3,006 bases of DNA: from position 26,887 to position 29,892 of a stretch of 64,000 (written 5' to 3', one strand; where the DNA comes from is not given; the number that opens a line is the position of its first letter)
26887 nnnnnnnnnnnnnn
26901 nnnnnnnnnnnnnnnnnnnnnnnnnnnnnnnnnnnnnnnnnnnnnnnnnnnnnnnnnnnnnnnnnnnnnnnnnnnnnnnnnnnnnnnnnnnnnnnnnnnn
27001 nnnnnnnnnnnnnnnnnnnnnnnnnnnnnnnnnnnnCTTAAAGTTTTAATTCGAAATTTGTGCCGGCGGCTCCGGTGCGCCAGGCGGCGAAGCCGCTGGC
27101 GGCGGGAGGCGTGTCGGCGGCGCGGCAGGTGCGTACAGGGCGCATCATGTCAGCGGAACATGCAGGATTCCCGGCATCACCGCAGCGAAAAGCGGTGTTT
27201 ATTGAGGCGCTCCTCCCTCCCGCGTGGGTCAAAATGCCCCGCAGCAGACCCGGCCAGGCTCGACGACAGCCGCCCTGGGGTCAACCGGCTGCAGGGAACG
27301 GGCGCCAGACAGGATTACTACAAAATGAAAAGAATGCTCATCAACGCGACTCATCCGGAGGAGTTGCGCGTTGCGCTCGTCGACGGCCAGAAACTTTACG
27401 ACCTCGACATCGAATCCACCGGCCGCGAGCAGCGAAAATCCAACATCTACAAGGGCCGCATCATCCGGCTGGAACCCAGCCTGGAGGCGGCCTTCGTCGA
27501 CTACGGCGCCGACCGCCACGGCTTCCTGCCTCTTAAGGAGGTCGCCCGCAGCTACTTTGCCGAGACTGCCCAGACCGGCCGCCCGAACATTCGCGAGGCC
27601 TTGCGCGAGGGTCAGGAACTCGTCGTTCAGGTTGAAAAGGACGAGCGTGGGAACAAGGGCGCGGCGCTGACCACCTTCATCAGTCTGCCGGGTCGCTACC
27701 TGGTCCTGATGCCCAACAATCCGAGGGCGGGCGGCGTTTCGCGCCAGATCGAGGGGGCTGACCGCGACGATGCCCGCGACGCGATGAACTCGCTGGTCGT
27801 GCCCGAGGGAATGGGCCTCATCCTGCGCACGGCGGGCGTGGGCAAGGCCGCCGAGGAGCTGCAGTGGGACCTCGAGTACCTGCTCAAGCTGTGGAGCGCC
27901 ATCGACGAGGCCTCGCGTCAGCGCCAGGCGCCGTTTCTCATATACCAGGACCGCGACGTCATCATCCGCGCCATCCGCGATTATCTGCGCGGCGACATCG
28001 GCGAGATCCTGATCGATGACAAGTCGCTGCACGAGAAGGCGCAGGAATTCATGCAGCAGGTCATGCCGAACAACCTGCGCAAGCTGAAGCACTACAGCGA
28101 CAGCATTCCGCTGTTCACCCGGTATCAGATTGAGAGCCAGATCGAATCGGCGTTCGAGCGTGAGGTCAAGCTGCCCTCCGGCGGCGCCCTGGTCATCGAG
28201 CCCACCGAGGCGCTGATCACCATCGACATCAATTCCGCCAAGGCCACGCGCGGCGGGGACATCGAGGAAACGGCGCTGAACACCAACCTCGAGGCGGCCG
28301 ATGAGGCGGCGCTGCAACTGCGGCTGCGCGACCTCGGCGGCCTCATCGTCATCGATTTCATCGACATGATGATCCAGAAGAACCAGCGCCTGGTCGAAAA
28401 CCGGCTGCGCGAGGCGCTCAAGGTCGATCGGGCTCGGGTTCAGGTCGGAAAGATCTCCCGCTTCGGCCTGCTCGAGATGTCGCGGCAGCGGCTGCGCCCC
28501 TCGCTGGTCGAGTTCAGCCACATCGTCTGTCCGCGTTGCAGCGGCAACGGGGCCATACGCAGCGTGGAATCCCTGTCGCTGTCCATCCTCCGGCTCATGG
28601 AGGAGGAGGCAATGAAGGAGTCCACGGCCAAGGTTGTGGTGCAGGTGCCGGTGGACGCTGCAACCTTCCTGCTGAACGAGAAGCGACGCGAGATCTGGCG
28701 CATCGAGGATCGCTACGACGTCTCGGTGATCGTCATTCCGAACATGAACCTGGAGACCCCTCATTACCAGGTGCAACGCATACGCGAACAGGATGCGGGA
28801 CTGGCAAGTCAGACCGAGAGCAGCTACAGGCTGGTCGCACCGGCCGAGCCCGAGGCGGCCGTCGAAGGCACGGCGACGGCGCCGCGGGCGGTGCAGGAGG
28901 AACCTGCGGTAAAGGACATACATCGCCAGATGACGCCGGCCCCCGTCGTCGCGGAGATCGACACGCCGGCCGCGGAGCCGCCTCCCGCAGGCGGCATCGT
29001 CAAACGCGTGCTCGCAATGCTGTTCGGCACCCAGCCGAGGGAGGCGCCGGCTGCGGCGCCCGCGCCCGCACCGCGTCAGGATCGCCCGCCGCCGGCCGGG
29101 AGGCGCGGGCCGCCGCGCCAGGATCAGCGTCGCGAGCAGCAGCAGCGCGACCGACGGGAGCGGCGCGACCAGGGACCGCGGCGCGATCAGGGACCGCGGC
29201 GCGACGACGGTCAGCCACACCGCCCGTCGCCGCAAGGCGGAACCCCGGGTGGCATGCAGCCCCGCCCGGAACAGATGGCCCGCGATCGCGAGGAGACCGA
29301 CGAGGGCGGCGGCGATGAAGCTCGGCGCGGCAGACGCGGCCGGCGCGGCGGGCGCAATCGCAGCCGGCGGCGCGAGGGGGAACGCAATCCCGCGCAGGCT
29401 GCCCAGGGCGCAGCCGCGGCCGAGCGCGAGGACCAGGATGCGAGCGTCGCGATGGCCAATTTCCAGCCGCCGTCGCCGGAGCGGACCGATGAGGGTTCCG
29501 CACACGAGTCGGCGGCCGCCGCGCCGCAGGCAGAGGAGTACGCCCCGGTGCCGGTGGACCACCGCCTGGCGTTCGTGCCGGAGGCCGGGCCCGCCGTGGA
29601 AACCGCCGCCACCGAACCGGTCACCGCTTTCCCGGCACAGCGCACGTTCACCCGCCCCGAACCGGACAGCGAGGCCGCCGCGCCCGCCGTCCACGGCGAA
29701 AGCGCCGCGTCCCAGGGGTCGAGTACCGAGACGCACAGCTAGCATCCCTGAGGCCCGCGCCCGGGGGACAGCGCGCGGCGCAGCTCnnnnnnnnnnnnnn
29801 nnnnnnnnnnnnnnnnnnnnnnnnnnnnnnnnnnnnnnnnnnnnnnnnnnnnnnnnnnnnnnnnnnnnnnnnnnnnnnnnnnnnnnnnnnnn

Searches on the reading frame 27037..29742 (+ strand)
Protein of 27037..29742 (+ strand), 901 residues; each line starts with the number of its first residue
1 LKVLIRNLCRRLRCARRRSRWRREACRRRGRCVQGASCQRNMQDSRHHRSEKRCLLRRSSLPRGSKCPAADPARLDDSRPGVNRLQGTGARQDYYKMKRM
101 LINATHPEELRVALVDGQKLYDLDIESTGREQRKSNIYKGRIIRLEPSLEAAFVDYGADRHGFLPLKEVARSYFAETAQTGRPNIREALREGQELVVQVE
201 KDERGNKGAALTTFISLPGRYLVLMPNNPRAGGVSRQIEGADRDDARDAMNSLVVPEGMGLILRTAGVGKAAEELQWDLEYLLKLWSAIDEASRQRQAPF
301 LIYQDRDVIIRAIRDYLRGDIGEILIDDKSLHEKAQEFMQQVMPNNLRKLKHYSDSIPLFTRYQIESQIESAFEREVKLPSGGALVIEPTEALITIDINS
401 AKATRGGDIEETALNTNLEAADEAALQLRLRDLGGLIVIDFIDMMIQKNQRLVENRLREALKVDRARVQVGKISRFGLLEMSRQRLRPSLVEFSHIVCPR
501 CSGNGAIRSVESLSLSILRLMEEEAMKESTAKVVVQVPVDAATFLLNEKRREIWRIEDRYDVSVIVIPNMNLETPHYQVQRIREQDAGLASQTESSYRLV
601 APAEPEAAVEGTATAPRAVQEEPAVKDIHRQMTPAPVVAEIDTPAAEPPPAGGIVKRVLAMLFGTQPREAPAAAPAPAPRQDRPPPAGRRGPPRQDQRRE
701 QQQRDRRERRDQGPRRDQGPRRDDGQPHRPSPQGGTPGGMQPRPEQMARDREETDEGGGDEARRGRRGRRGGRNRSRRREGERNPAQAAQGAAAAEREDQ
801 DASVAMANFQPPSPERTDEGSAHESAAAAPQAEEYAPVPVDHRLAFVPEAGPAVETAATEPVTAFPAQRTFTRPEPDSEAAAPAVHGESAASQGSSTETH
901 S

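Call 57: search_protein_families(library=pfam, proteins=[window:27037-29742:+], max_evalue=0.000001)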
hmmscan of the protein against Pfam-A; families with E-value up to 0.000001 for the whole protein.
window:27037-29742:+ (901 aa): 3 families
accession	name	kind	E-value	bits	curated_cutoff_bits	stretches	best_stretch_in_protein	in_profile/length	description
PF10150.14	RNase_E_G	-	3.4e-98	328.8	25.5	1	216-485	1-269/270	Ribonuclease E/G family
PF20833.2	RNase_E_G_Thio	-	2.7e-33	114.4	26.8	1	497-582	1-86/86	RNase E/G, Thioredoxin-like domain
PF00575.29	S1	-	1.6e-07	32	22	1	133-212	3-72/74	S1 RNA binding domain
